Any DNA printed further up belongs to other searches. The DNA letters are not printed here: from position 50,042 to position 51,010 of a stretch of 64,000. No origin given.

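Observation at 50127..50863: XRE-type HTH fused in-frame to an Hsp20 small heat-shock domain, with a palindromic operator on its own promoter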

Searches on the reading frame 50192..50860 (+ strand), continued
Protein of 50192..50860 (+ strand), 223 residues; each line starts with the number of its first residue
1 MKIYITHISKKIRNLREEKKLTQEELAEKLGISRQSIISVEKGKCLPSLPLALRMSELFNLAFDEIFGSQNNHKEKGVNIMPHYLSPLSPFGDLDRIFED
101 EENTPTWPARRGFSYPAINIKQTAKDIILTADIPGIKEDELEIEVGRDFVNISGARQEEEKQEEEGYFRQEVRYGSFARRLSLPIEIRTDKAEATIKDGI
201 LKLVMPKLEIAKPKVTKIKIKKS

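Call 20: find_encoding_contigs(protein=P0004, flank=3000, max_places=2)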
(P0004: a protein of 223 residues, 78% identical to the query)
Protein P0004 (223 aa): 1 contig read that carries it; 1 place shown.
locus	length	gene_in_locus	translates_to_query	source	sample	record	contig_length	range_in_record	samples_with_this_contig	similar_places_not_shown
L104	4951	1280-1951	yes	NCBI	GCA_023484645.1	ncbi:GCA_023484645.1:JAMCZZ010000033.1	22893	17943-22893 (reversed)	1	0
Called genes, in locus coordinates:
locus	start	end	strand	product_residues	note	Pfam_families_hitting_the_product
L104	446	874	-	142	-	-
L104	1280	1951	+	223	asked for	PF13560:HTH_31, PF01381:HTH_3, PF12844:HTH_19, PF00011:HSP20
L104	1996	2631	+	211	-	PF00485:PRK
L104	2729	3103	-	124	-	PF06397:Desulfoferrod_N, PF01880:Desulfoferrodox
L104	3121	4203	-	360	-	PF12698:ABC2_membrane_3, PF01061:ABC2_membrane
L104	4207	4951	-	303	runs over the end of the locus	PF00005:ABC_tran, PF13304:AAA_21 (weak)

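Call 21: find_encoding_contigs(protein=P0005, flank=3000, max_places=2)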
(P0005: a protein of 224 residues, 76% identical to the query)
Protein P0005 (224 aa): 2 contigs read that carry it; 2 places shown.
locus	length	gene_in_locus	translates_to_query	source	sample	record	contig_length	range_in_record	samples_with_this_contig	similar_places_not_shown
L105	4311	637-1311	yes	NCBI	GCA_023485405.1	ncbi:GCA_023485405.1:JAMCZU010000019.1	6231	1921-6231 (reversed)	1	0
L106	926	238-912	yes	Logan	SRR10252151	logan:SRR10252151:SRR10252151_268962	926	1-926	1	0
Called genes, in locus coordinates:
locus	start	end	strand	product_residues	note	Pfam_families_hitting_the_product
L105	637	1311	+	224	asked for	PF13560:HTH_31, PF01381:HTH_3, PF12844:HTH_19, PF27746:Small_heat_shock_put (weak), PF00011:HSP20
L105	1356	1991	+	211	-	PF00485:PRK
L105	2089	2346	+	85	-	PF01541:GIY-YIG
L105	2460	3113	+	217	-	PF16715:CDPS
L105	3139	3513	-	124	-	PF06397:Desulfoferrod_N, PF01880:Desulfoferrodox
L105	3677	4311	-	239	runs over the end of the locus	PF13489:Methyltransf_23, PF13847:Methyltransf_31, PF08241:Methyltransf_11, PF08242:Methyltransf_12 (weak), PF13649:Methyltransf_25 (weak)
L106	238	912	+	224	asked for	PF13560:HTH_31, PF01381:HTH_3, PF12844:HTH_19, PF27746:Small_heat_shock_put (weak), PF00011:HSP20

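Call 22: find_encoding_contigs(protein=P0007, flank=3000, max_places=2)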
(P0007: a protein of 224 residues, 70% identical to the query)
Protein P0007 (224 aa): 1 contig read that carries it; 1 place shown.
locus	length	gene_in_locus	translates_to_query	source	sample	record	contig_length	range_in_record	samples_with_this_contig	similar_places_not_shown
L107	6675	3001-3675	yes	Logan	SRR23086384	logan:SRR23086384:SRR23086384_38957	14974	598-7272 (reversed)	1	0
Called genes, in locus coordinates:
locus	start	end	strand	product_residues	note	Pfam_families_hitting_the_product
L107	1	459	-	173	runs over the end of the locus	PF00383:dCMP_cyt_deam_1, PF14437:MafB19-deam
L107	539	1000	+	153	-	PF01668:SmpB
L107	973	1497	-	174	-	PF13649:Methyltransf_25 (weak)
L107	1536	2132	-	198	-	PF05257:CHAP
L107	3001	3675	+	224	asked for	PF13560:HTH_31, PF01381:HTH_3, PF12844:HTH_19, PF00011:HSP20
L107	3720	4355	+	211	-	PF00485:PRK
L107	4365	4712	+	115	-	PF01541:GIY-YIG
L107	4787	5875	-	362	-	PF12679:ABC2_membrane_2, PF12698:ABC2_membrane_3, PF01061:ABC2_membrane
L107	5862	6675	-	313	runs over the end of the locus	PF00005:ABC_tran, PF13304:AAA_21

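Call 23: find_encoding_contigs(protein=P0086, flank=3000, max_places=2)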
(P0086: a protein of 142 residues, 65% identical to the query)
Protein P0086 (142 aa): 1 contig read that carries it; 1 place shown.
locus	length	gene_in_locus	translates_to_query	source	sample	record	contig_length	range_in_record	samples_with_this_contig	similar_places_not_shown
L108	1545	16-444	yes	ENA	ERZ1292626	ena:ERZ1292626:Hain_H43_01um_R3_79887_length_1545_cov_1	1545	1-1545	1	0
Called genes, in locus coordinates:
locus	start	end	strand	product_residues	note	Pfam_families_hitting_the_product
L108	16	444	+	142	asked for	PF27746:Small_heat_shock_put (weak), PF00011:HSP20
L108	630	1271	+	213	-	PF00485:PRK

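Call 36: search_protein_representatives(alignment_id=A2)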
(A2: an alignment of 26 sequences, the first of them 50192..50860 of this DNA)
Query: 26 sequences, 225 profile positions. Proteins with E-value up to 0.001 (for the whole library): 183884; up to 1e-10: 50049; up to 1e-30: 292. The best 150 are listed.
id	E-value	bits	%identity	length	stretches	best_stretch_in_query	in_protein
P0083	4.9e-84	297.5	-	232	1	1-224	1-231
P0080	8.4e-83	293.5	-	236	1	7-224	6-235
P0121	4.8e-81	287.8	-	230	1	1-224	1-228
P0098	2.7e-80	285.3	-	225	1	1-224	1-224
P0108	4.0e-79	281.5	-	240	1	7-225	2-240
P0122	2.1e-75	269.3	-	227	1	6-225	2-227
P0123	8.2e-74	264.1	-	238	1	8-223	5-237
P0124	1.0e-73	263.8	-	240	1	7-223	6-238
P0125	9.9e-72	257.3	-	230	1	6-224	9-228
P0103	3.0e-71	255.7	-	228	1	5-225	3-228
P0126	1.7e-70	253.3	-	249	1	11-224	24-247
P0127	5.7e-70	251.5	-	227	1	6-224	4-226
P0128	4.0e-69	248.8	-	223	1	11-224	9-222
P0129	1.1e-68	247.4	-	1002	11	8-76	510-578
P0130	1.5e-68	246.9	-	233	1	7-223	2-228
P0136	4.1e-64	232.4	-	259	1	1-224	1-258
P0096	3.2e-57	209.8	-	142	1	84-224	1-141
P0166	1.0e-48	182.0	-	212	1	7-221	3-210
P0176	5.6e-44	166.5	-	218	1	6-224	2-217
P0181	5.9e-43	163.2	-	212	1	9-214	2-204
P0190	7.3e-40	153.1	-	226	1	8-221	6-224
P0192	1.7e-39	151.9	-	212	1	12-213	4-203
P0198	3.6e-38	147.5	-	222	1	11-219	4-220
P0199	4.4e-38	147.2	-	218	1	7-224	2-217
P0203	4.4e-37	144.0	-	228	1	15-213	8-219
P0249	2.4e-33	131.8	-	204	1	10-216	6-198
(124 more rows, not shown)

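Call 37: predict_structure(alignment_id=A2)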
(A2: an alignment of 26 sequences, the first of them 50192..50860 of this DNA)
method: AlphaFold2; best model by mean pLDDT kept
length: 223 residues; sequences in the alignment: 26
mean_pLDDT: 72.8   pTM: 0.41
mean pLDDT of the five models: 72.8, 72.4, 69.4, 63.2, 62.9
residues with pLDDT >= 90: 29; 70-90: 113; 50-70: 38; < 50: 43
segments of 3 or more residues with pLDDT < 50: 70-94, 98-113
pLDDT, mean of each block of 10 residues (from residue 1): 74 90 91 90 85 89 77 32 40 46 40 67 87 82 88 74 58 70 85 87 84 66 65
secondary structure, 60 per line:
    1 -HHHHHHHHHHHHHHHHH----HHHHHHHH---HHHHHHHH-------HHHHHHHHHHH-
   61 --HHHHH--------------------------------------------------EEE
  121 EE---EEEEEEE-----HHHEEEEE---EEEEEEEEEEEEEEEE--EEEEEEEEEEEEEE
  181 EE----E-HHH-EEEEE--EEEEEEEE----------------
elements in order: H2-18 H23-30 H34-41 H49-59 H63-67 E118-122 E126-132 E141-145 E149-164 E167-182 E193-197 E200-207

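Call 38: find_encoding_contigs(protein=P0003, flank=3000, max_places=2)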
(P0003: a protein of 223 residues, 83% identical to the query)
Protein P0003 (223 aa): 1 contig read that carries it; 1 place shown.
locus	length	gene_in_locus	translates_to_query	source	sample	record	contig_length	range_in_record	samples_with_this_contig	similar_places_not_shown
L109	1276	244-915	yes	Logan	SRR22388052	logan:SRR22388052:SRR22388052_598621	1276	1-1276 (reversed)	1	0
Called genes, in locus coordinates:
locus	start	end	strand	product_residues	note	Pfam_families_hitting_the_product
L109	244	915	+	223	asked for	PF13560:HTH_31, PF01381:HTH_3, PF12844:HTH_19, PF27746:Small_heat_shock_put (weak), PF00011:HSP20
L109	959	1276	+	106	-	?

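Call 39: find_encoding_contigs(protein=P0006, flank=3000, max_places=2)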
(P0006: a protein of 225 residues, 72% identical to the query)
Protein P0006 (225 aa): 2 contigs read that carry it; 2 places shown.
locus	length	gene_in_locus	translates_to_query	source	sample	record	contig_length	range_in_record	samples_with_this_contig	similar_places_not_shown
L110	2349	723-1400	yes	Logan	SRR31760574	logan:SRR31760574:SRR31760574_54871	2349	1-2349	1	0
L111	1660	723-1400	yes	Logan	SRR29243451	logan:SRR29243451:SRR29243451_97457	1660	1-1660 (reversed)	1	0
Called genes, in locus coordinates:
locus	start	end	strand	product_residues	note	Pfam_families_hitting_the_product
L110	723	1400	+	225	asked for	PF13560:HTH_31, PF01381:HTH_3, PF12844:HTH_19, PF13443:HTH_26 (weak), PF27746:Small_heat_shock_put (weak), PF00011:HSP20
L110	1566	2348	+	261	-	?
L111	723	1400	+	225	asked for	PF13560:HTH_31, PF01381:HTH_3, PF12844:HTH_19, PF13443:HTH_26 (weak), PF27746:Small_heat_shock_put (weak), PF00011:HSP20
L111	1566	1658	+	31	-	?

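Call 40: find_encoding_contigs(protein=P0008, flank=3000, max_places=2)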
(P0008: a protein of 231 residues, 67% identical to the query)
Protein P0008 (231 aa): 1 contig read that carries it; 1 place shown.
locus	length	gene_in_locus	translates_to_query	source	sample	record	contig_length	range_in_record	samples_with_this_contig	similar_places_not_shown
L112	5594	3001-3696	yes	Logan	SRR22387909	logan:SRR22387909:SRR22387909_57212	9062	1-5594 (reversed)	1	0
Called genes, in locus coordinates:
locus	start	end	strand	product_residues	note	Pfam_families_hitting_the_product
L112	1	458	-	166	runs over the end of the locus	PF00383:dCMP_cyt_deam_1, PF14437:MafB19-deam, PF14439:Bd3614-deam (weak)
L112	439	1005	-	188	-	PF13671:AAA_33 (weak), PF21448:DNMK (faint), PF13207:AAA_17 (weak), PF13238:AAA_18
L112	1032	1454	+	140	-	PF01668:SmpB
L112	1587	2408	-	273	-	PF05257:CHAP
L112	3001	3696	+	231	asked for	PF01381:HTH_3, PF12844:HTH_19, PF13560:HTH_31, PF00011:HSP20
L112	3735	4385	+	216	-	PF00485:PRK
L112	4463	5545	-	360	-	PF12679:ABC2_membrane_2 (weak), PF12698:ABC2_membrane_3, PF01061:ABC2_membrane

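Call 41: find_encoding_contigs(protein=P0009, flank=3000, max_places=2)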
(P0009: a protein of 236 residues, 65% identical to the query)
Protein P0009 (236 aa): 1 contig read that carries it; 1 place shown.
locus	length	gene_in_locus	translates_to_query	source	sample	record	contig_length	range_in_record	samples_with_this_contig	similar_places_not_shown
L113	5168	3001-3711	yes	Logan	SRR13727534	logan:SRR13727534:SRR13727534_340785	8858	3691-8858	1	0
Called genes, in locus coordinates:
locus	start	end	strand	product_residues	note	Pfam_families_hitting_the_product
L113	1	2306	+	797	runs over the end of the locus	-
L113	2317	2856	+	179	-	-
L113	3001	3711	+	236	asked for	PF13560:HTH_31, PF01381:HTH_3, PF12844:HTH_19, PF13443:HTH_26 (weak), PF00011:HSP20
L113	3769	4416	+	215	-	PF00485:PRK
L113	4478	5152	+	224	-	-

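Call 43: find_encoding_contigs(protein=P0094, flank=3000, max_places=3)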
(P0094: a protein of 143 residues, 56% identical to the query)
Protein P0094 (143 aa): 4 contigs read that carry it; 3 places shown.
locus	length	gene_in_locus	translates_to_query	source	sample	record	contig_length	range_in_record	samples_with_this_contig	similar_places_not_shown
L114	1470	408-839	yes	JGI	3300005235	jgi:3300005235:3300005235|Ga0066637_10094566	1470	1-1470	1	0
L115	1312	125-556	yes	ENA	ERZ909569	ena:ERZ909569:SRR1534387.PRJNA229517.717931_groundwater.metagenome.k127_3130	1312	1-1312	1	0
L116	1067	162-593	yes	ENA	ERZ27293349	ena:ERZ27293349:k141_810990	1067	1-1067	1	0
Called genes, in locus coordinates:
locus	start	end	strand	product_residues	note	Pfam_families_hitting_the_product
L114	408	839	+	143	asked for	PF17886:ArsA_HSP20 (faint), PF00011:HSP20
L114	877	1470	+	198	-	?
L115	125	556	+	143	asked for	PF17886:ArsA_HSP20 (faint), PF00011:HSP20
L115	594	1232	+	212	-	PF00485:PRK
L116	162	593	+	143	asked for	PF17886:ArsA_HSP20 (faint), PF00011:HSP20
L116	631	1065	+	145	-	?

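Call 44: find_encoding_contigs(protein=P0118, flank=3000, max_places=3)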
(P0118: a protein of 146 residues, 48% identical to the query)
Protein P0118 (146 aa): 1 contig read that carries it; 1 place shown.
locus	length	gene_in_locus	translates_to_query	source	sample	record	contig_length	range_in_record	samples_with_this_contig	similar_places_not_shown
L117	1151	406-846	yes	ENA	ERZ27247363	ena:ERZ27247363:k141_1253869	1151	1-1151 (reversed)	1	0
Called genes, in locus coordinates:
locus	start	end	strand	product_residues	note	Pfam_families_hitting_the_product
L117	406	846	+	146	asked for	PF00011:HSP20, PF17886:ArsA_HSP20 (weak)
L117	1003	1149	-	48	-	?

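Call 49: search_protein_families(library=ncbifam, proteins=[window:50192-50860:+], max_evalue=0.01)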
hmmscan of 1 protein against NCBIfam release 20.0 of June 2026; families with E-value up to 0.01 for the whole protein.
window:50192-50860:+ (223 aa): 22 families
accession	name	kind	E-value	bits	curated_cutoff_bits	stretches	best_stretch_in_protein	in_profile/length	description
NF042420.1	Hsp18_Clos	equivalog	1e-19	71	195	1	117-221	44-147/147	heat shock protein Hsp18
NF041799.1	Hsp14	equivalog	7.7e-17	61.3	100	1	113-220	16-117/118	archaeal heat shock protein Hsp14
NF041800.1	Hsp20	equivalog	1.9e-13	50.4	140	1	115-220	73-161/162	archaeal heat shock protein Hsp20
NF041951.1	phage_RstR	subfamily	2.4e-12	47.1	80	1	8-75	3-70/108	RstR family transcriptional repressor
TIGR03070.1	couple_hipB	subfamily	4.1e-12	45.9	71.65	1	7-61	2-56/58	type II toxin-antitoxin system Y4mF family antitoxin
NF003162.0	PRK04140.1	equivalog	6.7e-08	31.9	263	1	9-62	128-181/317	transcriptional regulator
TIGR00270.2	TIGR00270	equivalog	2e-07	31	110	1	10-69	78-137/159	multiprotein bridging factor aMBF1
NF052239.1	antitox_spr1629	equivalog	8.1e-07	28.5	335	1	8-69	3-64/377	spr1629 family repressor/antitoxin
NF041575.1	antitoxPezA_Strep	equivalog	2.4e-06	27.6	290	1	8-70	2-64/158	type II toxin-antitoxin system antitoxin PezA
NF006015.0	PRK08154.1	subfamily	3e-06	26.6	204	1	4-75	27-98/314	anaerobic benzoate catabolism transcriptional regulator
NF007408.0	PRK09943.1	equivalog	3.1e-06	26.9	211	1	9-83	9-83/185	HTH-type transcriptional regulator PuuR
NF047948.1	male_kill_WMK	equivalog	3.4e-06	26.8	300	1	7-48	5-46/300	WO male-killing family protein Wmk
NF008013.0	PRK10743.1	equivalog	4.3e-05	23.6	212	1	94-220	16-136/137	small heat shock chaperone IbpA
TIGR03830.1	CxxCG_CxxCG_HTH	subfamily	4.7e-05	23.2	61.8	1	8-51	66-109/127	type II TA system antitoxin MqsA family protein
NF038139.1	Reg_Aceta_RamB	equivalog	0.00013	20.7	700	1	6-71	1-65/465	acetate metabolism transcriptional regulator RamB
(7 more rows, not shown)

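Call 57: search_solved_structures(query=window:50192-50860:+, max_evalue=0.001)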
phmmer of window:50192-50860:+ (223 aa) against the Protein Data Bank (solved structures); distinct sequences matched with E-value up to 0.001: 27.
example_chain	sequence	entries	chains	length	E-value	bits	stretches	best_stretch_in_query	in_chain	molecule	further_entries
6ewn_A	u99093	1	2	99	1.1e-17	68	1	115-209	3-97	HspA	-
5j7n_A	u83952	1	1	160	7.2e-15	58.8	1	94-214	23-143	Low molecular weight heat shock protein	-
3gla_A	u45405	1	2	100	2e-14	57.3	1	116-208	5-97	Low molecular weight heat shock protein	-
3gt6_A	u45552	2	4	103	2e-14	57.3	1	116-208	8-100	Low molecular weight heat shock protein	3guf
1gme_A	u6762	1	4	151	7.5e-14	55.5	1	113-220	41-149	HEAT SHOCK PROTEIN 16.9B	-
2byu_A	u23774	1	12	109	1.6e-13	54.4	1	120-220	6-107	HEAT SHOCK PROTEIN 16.9B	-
5ds2_A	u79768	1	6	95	1.8e-12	50.9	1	118-207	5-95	18.1 kDa class I heat shock protein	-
3w1z_A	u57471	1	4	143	4.4e-12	49.7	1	114-214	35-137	Heat shock protein 16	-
9k3w_A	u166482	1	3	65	1.1e-11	48.5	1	10-69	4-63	Transcriptional regulator, PbsX family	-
2h50_A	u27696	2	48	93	1.5e-09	41.4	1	120-207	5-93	small heat shock protein Hsp26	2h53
1utx_A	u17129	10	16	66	6.3e-09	39.4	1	11-69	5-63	CYLR2 | cytolysin regulator 2 | PUTATIVE TRANSCRIPTION REGULATOR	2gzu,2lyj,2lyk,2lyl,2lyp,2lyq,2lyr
2xiu_A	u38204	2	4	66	6.3e-09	39.4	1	11-69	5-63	CYLR2 | CYLR2 SYNONYM CYTOLYSIN REPRESSOR 2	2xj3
5nms_A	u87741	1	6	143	7e-09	39.2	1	92-218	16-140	25.3 kDa heat shock protein, chloroplastic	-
5zs3_A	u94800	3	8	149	8.8e-09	38.9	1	88-217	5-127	Molecular chaperone (Small heat shock protein) | Small heat shock protein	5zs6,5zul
4zj9_A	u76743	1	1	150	1.1e-08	38.6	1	89-214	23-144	Aggregation suppressing protein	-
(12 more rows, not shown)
